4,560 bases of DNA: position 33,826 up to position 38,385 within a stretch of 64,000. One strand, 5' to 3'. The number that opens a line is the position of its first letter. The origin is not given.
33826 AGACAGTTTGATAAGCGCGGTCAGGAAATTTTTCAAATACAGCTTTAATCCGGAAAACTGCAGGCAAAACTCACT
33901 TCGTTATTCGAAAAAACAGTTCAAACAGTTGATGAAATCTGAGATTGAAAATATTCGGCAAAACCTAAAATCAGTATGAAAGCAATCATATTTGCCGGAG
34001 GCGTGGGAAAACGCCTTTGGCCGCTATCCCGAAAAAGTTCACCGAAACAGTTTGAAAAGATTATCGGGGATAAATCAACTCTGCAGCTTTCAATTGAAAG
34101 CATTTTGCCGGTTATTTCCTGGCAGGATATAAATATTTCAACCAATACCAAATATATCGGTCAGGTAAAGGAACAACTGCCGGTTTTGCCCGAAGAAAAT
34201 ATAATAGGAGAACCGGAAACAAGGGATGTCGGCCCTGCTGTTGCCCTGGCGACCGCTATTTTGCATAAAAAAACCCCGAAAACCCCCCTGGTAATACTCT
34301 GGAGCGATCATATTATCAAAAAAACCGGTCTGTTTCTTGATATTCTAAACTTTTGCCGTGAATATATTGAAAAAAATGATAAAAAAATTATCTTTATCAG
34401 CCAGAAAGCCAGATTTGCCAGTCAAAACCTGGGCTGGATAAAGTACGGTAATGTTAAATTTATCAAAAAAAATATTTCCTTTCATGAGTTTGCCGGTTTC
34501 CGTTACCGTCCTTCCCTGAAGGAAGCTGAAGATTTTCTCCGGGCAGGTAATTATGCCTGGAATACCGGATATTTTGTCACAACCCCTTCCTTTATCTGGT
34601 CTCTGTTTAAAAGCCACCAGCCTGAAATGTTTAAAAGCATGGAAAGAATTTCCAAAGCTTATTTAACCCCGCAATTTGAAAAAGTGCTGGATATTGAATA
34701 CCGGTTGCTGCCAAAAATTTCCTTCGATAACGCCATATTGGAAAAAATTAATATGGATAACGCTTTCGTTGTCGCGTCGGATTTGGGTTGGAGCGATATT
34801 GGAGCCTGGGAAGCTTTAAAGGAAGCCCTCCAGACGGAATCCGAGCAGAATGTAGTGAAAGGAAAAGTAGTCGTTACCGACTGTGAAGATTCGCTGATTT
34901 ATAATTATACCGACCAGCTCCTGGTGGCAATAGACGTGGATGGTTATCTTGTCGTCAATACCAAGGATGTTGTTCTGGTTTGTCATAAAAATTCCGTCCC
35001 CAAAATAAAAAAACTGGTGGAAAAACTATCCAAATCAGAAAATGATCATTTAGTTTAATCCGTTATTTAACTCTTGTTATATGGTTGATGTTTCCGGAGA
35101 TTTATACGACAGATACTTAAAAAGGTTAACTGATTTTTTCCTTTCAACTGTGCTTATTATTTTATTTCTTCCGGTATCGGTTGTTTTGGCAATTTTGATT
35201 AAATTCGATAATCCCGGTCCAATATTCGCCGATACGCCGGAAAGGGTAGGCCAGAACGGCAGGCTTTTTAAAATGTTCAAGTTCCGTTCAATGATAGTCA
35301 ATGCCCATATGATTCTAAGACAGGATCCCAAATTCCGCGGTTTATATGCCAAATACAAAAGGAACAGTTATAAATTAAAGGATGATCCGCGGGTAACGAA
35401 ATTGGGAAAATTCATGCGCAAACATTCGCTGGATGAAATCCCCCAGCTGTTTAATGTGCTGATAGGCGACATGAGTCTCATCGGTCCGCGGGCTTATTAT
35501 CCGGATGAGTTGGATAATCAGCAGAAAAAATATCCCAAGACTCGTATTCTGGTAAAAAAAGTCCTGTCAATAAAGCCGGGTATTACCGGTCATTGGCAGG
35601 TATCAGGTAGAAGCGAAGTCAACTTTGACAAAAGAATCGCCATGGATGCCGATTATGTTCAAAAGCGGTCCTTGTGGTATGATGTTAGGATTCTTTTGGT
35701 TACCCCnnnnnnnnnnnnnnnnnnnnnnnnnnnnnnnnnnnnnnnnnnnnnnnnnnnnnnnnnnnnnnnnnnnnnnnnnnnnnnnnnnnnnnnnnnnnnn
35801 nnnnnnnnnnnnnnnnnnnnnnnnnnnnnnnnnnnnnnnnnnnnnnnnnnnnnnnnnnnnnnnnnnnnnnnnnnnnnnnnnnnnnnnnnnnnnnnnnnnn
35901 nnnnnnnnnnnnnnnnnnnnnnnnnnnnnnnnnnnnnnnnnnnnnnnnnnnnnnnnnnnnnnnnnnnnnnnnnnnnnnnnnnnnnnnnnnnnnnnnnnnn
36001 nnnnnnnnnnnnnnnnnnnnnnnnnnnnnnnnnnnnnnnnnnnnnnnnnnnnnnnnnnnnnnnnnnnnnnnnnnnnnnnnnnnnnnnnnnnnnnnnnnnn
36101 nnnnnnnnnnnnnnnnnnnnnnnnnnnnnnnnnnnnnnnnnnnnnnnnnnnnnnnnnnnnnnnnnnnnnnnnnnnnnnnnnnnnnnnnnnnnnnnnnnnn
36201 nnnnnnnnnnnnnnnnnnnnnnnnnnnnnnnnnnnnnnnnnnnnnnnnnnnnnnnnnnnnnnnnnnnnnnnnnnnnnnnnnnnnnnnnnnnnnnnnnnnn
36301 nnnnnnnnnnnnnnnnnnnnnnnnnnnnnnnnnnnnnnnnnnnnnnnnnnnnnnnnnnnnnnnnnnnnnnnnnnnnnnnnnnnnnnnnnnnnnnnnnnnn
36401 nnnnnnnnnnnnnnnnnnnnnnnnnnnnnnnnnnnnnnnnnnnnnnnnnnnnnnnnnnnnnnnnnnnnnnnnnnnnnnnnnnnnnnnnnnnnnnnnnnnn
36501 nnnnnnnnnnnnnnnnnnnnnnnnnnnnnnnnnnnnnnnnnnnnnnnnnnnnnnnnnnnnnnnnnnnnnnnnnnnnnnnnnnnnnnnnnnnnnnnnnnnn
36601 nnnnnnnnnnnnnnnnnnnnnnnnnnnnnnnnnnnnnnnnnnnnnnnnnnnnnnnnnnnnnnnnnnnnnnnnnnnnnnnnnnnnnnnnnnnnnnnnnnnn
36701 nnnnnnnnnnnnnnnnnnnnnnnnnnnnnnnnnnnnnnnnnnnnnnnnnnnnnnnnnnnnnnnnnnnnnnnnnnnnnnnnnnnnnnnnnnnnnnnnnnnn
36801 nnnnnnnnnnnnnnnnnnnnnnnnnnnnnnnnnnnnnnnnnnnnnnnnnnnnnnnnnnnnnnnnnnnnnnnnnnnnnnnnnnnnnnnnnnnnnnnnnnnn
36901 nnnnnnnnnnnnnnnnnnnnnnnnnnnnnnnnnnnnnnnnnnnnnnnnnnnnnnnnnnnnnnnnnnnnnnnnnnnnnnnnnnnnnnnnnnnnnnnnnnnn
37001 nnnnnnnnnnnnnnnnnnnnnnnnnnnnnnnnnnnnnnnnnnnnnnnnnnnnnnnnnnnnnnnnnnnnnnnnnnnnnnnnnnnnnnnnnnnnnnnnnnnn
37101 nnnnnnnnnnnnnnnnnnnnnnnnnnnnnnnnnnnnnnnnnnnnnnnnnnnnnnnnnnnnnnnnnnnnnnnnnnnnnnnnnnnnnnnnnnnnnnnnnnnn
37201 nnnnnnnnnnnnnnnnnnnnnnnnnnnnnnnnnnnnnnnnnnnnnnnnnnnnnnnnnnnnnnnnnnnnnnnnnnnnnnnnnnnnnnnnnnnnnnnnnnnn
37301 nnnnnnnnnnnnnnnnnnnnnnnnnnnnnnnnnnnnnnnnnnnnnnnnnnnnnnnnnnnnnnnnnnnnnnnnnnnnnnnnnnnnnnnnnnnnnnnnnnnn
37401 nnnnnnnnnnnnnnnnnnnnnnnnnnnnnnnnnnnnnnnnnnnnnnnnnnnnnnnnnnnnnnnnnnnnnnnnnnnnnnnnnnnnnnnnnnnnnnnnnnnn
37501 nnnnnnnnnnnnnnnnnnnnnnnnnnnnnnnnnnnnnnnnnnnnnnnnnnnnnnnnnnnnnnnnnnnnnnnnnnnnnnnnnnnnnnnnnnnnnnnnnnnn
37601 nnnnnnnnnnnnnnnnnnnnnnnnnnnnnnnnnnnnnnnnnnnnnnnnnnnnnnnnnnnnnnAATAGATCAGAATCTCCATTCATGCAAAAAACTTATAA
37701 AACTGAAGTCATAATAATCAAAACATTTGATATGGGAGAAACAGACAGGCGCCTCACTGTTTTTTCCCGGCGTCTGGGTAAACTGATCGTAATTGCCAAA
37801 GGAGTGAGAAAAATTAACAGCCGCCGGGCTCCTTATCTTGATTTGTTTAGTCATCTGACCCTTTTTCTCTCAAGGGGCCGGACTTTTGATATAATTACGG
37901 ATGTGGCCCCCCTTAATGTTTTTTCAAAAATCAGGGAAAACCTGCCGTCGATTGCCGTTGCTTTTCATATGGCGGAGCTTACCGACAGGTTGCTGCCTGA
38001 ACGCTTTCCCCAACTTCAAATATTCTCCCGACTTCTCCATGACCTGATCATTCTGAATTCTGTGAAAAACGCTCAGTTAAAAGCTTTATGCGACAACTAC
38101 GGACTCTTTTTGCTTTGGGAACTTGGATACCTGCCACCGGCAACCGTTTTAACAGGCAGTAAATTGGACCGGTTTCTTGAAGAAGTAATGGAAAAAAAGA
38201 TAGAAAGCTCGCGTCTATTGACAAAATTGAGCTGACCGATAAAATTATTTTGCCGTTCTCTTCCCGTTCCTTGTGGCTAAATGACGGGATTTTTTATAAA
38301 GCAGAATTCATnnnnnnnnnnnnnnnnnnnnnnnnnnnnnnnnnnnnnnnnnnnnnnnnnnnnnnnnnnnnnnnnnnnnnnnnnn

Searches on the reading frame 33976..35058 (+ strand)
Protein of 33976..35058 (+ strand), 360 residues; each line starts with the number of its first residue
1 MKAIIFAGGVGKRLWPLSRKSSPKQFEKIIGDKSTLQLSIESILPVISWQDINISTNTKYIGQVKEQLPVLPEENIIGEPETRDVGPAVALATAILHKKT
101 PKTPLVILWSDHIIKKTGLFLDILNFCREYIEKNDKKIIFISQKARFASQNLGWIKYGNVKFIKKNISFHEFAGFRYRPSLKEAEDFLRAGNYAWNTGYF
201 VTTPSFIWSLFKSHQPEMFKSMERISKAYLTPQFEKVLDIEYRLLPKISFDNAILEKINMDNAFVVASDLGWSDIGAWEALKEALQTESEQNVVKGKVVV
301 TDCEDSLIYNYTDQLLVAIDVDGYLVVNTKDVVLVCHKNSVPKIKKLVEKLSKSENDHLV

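Call 3: search_protein_families(library=pfam, proteins=[window:33976-35058:+], max_evalue=0.01)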
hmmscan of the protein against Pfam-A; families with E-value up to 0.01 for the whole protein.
window:33976-35058:+ (360 aa): 3 families
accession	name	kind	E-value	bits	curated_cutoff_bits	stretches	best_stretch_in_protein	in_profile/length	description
PF00483.29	NTP_transferase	-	7.2e-27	95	21.2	1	2-287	1-241/245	Nucleotidyl transferase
PF22640.1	ManC_GMP_beta-helix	-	4.4e-07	30.1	27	1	296-351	1-55/55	MannoseP isomerase/GMP-like beta-helix domain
PF12804.13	NTP_transf_3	-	0.00014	22.6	27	1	3-118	1-102/160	MobA-like NTP transferase domain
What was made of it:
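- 33976..35058 (+): ManC (mannose-1-phosphate guanylyltransferase, GMP domain only). NTP_transferase plus ManC_GMP_beta-helix (call 3).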

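Call 4: search_protein_families(library=ncbifam, proteins=[window:33976-35058:+], max_evalue=0.01)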
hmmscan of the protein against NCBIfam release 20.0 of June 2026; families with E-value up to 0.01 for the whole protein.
window:33976-35058:+ (360 aa): 4 families
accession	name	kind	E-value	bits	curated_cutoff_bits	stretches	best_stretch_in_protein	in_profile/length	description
TIGR01479.1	GMP_PMI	equivalog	1.1e-67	228.9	372.95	1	2-356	2-350/467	mannose-1-phosphate guanylyltransferase/mannose-6-phosphate isomerase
NF012004.0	PRK15460.1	equivalog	3.3e-50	171.1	859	1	3-353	8-357/478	mannose-1-phosphate guanyltransferase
NF041173.1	Sug_nt_acttase_Thmprot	equivalog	0.00015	20.8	600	1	1-119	1-113/405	bifunctional sugar-1-phosphate nucleotidylyltransferase/acetyltransferase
TIGR03992.1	Arch_glmU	subfamily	0.00018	20.5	292.1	1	1-116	1-111/393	bifunctional sugar-1-phosphate nucleotidylyltransferase/acetyltransferase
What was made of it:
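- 33976..35058 (+): TIGR01479 1.1e-67 over positions 2-350 of 467 (call 4).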

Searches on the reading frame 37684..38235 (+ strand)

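Call 9: search_protein_families(library=pfam, proteins=[window:37684-38235:+], max_evalue=0.001)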
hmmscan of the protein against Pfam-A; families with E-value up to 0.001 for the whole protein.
window:37684-38235:+ (183 aa): 2 families
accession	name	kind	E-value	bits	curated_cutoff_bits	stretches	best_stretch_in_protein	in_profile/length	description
PF11967.14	RecO_N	-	1.9e-17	63.5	27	1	1-79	1-79/80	Recombination protein O N terminal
PF02565.21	RecO_C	-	3.2e-05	24.2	22.1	1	85-152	2-67/157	Recombination protein O C terminal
